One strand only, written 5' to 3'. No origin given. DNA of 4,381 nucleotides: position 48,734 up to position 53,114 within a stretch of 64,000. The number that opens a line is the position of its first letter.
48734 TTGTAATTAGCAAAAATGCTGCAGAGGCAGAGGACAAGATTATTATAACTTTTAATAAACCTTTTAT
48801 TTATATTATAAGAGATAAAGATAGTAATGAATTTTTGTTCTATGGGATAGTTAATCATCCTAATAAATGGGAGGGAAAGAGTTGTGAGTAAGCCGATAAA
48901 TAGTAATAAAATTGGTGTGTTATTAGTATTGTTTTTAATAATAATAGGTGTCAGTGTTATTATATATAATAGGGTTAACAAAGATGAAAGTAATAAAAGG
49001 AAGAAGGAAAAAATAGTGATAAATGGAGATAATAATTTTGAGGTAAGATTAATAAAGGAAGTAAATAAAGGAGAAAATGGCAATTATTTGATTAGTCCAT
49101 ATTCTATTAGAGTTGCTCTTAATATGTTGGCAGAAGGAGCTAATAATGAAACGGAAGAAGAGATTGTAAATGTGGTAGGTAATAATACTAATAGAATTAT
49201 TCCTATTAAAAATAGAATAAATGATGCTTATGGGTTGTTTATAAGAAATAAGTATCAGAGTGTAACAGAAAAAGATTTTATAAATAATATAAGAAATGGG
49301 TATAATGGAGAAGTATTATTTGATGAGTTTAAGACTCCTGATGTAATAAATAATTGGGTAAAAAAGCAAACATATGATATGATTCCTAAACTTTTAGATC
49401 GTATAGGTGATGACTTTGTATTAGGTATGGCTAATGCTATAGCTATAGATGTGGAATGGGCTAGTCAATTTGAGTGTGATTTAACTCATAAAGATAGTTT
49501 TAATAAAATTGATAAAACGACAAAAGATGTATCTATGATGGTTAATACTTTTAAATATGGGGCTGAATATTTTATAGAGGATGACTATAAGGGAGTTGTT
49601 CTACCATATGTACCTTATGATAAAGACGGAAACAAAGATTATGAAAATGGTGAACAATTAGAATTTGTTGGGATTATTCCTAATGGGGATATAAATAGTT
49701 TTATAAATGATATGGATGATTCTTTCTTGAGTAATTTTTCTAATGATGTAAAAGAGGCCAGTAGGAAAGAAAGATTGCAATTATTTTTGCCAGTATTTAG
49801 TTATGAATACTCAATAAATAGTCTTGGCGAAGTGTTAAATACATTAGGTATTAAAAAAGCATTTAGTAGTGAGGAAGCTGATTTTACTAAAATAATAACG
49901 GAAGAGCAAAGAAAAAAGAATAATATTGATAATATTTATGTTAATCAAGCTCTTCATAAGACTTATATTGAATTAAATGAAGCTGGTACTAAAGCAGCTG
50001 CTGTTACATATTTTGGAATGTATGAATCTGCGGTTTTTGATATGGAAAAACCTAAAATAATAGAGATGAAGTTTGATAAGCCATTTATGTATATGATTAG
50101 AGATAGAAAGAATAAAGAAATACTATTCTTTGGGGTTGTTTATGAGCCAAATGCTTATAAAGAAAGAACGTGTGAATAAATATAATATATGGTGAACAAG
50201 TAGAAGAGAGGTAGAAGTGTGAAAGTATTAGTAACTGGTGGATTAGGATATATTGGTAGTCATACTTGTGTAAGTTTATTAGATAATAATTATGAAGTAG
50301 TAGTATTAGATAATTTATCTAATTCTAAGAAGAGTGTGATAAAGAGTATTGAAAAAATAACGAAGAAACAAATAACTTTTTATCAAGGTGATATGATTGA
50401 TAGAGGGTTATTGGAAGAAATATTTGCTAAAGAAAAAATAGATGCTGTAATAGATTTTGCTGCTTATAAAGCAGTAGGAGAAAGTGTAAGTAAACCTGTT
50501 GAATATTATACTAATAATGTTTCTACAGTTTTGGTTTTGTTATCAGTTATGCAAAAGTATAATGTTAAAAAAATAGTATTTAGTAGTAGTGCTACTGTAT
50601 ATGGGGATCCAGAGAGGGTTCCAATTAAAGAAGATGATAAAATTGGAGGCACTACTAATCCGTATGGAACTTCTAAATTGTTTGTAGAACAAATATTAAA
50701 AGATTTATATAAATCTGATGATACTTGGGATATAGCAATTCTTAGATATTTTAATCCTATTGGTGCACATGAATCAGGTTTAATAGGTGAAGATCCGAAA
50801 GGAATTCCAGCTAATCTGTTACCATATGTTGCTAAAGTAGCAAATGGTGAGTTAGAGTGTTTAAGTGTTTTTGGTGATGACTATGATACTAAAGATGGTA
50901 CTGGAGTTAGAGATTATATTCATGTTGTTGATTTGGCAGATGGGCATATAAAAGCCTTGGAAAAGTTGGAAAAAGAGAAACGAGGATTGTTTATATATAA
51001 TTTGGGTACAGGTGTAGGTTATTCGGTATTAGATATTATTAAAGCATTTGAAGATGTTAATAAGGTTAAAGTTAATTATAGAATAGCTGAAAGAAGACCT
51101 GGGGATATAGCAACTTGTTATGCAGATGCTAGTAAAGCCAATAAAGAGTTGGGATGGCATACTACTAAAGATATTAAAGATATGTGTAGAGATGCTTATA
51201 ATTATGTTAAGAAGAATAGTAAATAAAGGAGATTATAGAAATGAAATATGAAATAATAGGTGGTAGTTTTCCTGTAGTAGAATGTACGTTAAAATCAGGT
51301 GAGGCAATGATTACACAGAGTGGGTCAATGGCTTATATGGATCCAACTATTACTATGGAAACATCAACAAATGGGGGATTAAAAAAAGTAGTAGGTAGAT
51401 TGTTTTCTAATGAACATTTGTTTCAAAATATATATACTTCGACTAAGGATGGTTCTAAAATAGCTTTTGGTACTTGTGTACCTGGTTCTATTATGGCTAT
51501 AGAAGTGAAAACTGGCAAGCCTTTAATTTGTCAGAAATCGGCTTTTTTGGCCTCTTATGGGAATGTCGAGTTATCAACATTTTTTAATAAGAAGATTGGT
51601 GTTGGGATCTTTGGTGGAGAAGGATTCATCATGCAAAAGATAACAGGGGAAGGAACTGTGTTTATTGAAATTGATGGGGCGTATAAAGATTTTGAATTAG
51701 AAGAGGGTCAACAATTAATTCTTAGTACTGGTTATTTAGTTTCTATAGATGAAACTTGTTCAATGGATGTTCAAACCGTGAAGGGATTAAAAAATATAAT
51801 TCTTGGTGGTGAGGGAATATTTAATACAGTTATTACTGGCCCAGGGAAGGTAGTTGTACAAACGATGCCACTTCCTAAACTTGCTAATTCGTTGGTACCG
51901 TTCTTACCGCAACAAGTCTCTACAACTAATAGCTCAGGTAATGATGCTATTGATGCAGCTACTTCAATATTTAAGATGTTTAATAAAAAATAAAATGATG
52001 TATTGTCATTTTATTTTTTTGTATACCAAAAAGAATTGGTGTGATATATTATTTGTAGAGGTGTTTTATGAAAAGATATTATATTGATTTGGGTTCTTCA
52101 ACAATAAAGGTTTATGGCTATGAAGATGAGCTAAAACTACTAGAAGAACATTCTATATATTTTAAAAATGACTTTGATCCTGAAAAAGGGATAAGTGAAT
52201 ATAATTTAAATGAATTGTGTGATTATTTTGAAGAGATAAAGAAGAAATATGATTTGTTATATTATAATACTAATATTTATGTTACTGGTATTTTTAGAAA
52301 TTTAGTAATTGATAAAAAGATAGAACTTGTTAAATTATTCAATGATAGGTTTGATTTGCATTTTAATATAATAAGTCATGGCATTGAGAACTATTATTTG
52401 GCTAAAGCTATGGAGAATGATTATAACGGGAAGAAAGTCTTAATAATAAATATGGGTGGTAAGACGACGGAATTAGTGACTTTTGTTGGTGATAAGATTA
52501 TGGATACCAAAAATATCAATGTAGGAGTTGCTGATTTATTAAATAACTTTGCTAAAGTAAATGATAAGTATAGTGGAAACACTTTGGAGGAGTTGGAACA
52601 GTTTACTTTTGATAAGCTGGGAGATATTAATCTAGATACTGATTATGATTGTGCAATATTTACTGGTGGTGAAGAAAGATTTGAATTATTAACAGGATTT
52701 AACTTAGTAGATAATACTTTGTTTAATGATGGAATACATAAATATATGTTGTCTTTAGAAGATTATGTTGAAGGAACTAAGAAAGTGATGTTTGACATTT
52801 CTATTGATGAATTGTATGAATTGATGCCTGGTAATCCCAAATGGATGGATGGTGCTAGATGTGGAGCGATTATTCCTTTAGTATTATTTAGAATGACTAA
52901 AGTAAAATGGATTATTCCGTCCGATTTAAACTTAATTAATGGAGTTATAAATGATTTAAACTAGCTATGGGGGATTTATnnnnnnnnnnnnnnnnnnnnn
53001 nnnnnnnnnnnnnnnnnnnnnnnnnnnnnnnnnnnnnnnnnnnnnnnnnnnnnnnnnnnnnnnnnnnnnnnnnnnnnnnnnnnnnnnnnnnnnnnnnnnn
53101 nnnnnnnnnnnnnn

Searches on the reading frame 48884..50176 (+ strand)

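Call 100: search_protein_families(library=pfam, proteins=[window:48884-50176:+], max_evalue=0.0001)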
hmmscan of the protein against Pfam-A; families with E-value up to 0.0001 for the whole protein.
window:48884-50176:+ (431 aa): 1 family
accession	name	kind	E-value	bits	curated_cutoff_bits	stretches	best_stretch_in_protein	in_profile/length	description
PF00079.25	Serpin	-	3.1e-66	224.5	27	1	49-422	3-370/370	Serpin (serine protease inhibitor)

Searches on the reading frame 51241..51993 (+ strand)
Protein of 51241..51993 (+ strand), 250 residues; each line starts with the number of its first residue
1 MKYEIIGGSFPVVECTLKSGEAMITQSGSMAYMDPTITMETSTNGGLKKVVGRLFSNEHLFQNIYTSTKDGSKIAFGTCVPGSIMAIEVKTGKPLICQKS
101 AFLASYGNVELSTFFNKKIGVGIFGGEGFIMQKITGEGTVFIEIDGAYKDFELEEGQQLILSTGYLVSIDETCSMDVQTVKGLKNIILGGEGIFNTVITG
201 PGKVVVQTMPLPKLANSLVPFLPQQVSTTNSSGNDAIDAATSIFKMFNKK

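Call 4: search_protein_families(library=pfam, proteins=[window:51241-51993:+], max_evalue=0.01)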
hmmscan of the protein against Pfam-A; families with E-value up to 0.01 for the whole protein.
window:51241-51993:+ (250 aa): 1 family
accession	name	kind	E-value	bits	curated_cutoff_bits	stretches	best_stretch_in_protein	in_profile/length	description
PF01987.23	AIM24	-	1.5e-64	217.9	25.7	1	3-209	1-205/205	Mitochondrial biogenesis AIM24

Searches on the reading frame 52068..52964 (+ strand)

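Call 4: search_protein_families(library=pfam, proteins=[window:52068-52964:+], max_evalue=0.01)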
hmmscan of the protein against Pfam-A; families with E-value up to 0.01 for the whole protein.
window:52068-52964:+ (298 aa): 2 families
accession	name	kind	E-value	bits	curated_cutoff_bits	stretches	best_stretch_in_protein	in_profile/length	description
PF02541.22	Ppx-GppA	-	0.00019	21.4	27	1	84-181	73-170/285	Ppx/GppA phosphatase family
PF14450.12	FtsA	-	0.0096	16.7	31.8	0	126-157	2-33/127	Cell division protein FtsA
